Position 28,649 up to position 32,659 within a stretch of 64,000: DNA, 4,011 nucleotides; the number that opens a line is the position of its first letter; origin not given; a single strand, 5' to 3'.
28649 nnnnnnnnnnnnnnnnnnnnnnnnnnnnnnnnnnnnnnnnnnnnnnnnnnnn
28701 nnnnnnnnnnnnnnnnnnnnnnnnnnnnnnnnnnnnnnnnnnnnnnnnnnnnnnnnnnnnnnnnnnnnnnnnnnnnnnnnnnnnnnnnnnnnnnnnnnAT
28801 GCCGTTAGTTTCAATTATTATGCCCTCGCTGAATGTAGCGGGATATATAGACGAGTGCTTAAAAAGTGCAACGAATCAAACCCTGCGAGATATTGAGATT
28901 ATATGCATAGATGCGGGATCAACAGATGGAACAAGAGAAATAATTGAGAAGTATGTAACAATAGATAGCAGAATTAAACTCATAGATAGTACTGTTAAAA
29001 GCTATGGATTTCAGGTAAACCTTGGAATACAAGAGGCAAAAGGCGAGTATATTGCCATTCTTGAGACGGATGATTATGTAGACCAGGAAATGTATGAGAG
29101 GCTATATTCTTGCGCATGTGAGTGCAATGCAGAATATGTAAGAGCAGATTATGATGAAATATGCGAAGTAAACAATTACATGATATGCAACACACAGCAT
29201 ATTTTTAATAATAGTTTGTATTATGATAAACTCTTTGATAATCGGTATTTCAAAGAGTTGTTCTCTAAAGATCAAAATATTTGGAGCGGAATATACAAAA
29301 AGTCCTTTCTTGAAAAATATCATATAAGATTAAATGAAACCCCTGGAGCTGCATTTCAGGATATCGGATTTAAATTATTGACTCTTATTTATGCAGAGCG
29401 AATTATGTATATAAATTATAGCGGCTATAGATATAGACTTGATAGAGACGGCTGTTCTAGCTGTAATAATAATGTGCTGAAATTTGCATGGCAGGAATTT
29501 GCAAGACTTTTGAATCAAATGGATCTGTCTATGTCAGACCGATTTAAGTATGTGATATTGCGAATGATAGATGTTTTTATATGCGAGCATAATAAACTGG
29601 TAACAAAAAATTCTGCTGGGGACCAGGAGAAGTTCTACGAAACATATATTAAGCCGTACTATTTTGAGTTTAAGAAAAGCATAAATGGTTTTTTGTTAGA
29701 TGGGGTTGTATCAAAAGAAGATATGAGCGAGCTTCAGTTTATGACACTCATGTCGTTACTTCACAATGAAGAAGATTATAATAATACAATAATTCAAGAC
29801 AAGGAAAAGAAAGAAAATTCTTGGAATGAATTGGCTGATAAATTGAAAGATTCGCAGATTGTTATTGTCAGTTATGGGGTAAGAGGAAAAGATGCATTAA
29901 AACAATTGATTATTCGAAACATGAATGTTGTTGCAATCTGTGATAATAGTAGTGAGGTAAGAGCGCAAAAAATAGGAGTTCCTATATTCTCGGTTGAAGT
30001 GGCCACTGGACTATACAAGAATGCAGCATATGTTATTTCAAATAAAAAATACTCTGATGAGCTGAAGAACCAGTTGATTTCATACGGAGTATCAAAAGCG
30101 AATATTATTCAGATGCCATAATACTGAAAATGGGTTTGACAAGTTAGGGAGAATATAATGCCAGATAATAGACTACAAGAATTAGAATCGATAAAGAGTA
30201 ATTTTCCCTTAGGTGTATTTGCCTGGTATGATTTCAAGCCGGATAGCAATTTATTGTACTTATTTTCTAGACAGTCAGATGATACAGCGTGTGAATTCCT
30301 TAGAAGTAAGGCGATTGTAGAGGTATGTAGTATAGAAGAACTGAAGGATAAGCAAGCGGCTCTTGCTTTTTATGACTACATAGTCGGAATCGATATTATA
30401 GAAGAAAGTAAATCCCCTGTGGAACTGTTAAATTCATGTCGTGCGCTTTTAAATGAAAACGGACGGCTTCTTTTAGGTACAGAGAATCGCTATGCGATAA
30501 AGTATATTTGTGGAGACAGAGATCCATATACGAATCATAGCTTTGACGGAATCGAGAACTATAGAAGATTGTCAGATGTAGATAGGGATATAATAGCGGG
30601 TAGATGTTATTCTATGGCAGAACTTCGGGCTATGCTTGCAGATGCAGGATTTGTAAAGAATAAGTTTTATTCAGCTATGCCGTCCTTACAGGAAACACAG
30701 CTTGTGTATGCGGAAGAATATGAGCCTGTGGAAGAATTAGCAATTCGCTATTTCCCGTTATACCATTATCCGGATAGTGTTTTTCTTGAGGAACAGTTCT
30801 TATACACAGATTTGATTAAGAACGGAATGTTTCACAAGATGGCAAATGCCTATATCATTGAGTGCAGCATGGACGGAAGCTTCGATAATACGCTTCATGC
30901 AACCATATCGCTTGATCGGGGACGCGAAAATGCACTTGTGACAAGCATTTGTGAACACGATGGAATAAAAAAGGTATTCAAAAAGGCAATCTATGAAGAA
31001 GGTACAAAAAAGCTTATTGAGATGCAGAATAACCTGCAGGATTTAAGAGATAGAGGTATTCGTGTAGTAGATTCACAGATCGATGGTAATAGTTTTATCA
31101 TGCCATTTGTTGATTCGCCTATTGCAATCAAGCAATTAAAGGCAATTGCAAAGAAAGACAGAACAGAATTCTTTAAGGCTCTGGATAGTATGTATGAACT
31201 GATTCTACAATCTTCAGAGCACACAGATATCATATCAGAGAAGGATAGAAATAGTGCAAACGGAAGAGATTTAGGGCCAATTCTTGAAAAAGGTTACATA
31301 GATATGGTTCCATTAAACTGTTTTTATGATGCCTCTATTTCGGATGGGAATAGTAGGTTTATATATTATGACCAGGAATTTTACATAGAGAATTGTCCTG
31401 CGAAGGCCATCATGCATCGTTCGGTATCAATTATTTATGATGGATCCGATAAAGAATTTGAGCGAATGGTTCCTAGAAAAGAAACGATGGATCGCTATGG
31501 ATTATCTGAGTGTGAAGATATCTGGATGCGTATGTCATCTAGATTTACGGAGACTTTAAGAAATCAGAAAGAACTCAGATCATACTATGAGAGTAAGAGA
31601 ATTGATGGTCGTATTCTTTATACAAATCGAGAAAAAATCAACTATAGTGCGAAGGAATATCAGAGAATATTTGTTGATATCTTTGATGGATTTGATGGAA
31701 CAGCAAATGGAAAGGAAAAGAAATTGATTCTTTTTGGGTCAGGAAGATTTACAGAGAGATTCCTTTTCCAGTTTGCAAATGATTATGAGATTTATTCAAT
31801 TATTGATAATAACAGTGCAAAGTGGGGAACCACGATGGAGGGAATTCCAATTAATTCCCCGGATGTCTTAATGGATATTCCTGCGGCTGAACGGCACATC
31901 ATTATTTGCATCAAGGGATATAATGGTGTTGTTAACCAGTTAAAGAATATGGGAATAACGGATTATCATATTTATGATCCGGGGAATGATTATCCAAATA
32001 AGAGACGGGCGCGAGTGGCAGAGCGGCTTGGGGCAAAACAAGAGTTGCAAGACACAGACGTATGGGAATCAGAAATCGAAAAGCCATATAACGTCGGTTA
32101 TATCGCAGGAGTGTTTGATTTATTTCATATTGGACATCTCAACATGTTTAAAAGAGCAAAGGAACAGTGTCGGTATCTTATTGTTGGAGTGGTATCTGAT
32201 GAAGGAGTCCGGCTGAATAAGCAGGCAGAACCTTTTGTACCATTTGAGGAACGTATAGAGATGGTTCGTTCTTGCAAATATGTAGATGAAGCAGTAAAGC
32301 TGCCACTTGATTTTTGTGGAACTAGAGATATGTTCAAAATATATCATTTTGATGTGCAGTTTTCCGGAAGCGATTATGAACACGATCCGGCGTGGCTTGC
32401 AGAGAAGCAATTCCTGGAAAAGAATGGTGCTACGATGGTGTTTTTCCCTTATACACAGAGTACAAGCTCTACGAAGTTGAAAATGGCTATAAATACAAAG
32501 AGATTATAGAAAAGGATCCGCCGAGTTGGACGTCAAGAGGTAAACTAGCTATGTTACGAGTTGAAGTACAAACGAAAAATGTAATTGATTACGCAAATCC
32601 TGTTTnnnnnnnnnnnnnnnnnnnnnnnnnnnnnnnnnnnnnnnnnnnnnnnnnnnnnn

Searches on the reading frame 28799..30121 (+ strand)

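Call 50: search_protein_families(library=pfam, proteins=[window:28799-30121:+], max_evalue=0.0001)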
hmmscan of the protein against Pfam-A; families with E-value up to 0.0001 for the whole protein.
window:28799-30121:+ (440 aa): 2 families
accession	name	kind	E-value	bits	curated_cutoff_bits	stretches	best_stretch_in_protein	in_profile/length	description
PF00535.33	Glycos_transf_2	-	7e-26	91.6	23.3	1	5-144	1-140/168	Glycosyl transferase family 2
PF10111.15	Glyco_tranf_2_2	-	4.9e-08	33.2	27.3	1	15-106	13-106/276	Glycosyltransferase like family 2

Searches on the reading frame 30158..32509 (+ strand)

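Call 50: search_protein_families(library=pfam, proteins=[window:30158-32509:+], max_evalue=0.0001)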
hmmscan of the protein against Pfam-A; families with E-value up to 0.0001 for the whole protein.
window:30158-32509:+ (783 aa): 1 family
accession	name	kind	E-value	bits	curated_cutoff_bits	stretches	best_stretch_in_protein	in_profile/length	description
PF01467.32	CTP_transf_like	-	5.1e-18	66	21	1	649-774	2-130/133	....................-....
